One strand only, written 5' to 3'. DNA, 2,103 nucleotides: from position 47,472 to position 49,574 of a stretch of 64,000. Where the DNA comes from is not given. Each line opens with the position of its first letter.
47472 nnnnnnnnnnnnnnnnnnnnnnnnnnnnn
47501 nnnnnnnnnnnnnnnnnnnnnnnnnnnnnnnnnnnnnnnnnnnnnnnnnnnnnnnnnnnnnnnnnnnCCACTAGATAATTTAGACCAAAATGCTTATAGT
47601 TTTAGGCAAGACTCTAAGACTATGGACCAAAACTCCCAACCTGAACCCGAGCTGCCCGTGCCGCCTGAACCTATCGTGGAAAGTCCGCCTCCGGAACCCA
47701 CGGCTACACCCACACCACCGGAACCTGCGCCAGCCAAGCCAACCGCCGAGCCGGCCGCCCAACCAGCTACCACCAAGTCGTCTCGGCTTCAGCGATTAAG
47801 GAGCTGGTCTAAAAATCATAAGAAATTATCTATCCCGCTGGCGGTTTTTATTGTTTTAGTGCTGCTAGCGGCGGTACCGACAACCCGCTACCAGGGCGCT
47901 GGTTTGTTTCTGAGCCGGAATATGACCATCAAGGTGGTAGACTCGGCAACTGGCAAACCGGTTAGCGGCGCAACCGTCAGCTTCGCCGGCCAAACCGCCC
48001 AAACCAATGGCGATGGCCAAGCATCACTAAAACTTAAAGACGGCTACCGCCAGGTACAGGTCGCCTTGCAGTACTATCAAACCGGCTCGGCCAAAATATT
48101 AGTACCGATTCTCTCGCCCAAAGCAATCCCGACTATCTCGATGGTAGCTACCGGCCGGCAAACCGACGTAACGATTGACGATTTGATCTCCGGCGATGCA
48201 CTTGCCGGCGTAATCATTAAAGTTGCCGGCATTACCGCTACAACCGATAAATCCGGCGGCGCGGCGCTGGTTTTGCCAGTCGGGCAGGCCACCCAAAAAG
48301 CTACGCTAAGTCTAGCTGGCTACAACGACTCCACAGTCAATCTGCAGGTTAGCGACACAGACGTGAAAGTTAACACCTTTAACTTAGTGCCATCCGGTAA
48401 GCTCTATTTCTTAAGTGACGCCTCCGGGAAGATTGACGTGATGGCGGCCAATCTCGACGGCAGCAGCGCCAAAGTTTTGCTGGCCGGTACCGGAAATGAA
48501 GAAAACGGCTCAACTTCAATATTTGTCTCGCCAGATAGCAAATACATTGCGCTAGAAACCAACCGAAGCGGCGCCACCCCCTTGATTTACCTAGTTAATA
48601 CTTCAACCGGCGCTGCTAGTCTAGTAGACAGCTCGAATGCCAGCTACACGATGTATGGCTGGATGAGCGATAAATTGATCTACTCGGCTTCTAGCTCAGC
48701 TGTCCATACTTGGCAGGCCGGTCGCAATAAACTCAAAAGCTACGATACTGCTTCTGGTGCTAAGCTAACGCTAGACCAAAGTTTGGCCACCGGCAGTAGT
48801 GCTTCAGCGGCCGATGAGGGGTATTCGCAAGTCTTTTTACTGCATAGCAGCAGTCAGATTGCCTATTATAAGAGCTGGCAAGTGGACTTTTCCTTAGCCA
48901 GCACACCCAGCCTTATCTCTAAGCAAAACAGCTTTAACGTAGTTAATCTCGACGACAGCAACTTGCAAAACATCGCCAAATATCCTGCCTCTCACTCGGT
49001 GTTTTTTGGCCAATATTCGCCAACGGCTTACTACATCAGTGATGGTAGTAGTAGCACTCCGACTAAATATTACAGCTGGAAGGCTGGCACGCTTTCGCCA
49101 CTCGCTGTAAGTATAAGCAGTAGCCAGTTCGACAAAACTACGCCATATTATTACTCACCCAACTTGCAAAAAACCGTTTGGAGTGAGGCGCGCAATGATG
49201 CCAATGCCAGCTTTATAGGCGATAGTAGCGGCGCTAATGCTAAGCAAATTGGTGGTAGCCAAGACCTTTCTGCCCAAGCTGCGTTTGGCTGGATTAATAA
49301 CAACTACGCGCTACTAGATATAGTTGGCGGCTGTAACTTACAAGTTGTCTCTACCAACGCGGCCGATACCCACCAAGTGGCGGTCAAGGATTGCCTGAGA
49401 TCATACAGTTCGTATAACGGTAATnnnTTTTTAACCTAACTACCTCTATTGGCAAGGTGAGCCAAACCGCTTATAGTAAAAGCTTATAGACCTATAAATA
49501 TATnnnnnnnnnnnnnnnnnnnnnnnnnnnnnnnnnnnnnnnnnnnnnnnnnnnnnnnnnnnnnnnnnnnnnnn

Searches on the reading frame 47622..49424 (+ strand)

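Call 58: search_protein_families(library=pfam, proteins=[window:47622-49424:+], max_evalue=0.00001)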
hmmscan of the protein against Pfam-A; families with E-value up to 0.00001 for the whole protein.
window:47622-49424:+ (601 aa): 2 families
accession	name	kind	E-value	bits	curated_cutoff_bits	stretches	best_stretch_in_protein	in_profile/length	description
PF13620.12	CarboxypepD_reg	-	6.9e-09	36.4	32.3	0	104-161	5-69/82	Carboxypeptidase regulatory-like domain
PF13715.12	CarbopepD_reg_2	-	4.7e-06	27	32.2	0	104-160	4-63/88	CarboxypepD_reg-like domain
